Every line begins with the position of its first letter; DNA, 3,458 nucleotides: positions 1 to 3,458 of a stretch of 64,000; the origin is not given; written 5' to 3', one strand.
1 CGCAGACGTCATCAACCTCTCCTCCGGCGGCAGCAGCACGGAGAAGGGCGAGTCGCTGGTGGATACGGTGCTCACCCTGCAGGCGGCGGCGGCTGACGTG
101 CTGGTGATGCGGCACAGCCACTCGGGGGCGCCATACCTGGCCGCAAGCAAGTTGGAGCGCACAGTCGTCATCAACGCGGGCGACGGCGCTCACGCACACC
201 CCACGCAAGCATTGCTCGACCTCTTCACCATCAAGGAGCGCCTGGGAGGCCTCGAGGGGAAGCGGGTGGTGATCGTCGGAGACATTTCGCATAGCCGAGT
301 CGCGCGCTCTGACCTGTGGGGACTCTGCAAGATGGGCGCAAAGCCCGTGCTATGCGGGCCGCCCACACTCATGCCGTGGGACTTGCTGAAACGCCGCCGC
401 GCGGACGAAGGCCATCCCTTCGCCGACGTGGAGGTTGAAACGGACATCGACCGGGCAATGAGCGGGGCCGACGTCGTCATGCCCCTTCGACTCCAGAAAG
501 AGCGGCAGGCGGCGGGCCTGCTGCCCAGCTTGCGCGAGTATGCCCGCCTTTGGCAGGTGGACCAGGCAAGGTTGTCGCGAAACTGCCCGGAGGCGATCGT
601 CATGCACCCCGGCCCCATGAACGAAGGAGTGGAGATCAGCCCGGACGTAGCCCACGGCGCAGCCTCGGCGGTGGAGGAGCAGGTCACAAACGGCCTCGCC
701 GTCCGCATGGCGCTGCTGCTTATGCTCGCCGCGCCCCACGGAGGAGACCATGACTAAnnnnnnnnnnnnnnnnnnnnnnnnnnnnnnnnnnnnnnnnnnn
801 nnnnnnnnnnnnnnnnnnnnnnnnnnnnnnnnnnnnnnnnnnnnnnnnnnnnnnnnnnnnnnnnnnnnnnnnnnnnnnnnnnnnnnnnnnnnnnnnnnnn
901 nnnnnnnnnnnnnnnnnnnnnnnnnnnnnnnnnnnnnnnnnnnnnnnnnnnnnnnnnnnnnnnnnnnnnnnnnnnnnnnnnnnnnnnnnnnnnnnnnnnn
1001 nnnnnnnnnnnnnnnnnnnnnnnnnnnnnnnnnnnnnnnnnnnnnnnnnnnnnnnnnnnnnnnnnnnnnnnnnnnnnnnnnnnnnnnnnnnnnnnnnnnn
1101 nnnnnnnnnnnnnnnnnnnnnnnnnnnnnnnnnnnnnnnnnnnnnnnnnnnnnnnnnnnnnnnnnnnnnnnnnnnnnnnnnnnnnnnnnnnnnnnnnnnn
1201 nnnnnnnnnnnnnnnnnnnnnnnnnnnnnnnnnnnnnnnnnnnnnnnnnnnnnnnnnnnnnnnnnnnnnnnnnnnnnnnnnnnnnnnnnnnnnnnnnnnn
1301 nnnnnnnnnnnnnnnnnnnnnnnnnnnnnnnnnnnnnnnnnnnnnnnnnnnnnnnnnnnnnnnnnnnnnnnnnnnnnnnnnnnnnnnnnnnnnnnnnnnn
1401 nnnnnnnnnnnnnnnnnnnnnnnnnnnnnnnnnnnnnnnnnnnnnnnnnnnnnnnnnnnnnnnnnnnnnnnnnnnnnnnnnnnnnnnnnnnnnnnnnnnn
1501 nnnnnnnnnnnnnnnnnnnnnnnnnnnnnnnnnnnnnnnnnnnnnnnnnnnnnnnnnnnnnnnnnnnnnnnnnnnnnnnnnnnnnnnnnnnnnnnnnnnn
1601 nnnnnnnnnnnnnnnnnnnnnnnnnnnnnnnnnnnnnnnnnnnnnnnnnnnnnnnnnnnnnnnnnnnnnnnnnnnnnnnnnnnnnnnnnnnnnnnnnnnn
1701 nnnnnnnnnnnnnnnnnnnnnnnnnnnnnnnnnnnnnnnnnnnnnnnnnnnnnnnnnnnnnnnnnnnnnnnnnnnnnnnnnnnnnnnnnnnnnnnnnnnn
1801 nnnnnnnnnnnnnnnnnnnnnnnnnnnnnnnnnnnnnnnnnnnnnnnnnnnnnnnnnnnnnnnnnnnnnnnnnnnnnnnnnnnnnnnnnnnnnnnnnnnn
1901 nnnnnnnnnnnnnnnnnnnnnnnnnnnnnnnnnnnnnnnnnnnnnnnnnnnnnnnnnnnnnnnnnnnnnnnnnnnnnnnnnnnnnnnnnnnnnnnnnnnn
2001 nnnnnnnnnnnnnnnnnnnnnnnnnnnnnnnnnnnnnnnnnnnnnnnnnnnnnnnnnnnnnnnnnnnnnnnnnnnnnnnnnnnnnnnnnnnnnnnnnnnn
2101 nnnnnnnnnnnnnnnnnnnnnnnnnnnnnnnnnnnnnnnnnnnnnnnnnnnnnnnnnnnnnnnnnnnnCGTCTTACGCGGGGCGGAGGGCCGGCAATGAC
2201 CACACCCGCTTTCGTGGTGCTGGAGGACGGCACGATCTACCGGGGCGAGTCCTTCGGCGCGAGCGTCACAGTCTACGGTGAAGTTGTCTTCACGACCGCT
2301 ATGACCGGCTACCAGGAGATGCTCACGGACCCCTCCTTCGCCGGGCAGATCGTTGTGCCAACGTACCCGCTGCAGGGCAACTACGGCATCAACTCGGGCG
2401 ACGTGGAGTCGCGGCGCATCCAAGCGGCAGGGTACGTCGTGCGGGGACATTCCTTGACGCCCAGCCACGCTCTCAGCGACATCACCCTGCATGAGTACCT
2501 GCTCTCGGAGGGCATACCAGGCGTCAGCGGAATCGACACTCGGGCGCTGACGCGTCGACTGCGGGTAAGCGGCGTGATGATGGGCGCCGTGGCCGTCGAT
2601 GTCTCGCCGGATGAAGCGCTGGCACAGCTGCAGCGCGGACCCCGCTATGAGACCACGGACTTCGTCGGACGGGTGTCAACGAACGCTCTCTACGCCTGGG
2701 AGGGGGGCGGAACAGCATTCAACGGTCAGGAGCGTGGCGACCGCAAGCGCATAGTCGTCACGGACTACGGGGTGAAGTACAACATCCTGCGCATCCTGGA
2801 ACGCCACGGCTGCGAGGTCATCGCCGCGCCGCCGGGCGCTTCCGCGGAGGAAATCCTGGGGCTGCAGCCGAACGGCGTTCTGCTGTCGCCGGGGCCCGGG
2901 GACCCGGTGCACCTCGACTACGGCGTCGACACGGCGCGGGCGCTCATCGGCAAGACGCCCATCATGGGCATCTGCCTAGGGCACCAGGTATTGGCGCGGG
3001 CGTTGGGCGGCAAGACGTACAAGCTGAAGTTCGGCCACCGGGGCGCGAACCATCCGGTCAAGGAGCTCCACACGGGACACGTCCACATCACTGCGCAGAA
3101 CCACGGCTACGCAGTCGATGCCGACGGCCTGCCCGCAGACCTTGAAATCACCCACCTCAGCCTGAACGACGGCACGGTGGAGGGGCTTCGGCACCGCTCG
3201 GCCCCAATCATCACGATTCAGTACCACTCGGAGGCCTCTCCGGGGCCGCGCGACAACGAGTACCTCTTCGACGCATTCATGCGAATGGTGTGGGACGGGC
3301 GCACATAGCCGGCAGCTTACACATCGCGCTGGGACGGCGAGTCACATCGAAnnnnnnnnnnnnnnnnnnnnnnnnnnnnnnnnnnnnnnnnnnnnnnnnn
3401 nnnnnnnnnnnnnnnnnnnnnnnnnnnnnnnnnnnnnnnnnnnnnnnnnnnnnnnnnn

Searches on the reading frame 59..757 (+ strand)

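Call 88: search_protein_families(library=pfam, proteins=[window:59-757:+], max_evalue=0.00001)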
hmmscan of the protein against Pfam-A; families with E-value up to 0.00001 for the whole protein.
window:59-757:+ (232 aa): 2 families
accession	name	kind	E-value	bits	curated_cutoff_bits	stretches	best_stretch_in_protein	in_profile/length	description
PF00185.30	OTCace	-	2.2e-27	96.5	29.4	1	66-222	1-156/157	Aspartate/ornithine carbamoyltransferase, Asp/Orn binding domain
PF02729.26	OTCace_N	-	6.2e-14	52.8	29.9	1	2-60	92-148/148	Aspartate/ornithine carbamoyltransferase, carbamoyl-P binding domain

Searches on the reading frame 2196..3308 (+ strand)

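Call 88: search_protein_families(library=pfam, proteins=[window:2196-3308:+], max_evalue=0.00001)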
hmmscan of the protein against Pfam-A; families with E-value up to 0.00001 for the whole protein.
window:2196-3308:+ (370 aa): 3 families
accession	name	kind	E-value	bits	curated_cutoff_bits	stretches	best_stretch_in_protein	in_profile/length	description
PF00117.34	GATase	-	9.6e-50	169.3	22.8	1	187-363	1-189/190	Glutamine amidotransferase class-I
PF00988.28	CPSase_sm_chain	-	9.5e-49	164.8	27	1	8-132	2-126/126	Carbamoyl-phosphate synthase small chain, CPSase domain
PF07722.19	Peptidase_C26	-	3.9e-08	33.8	20.5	0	249-276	101-128/219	Peptidase C26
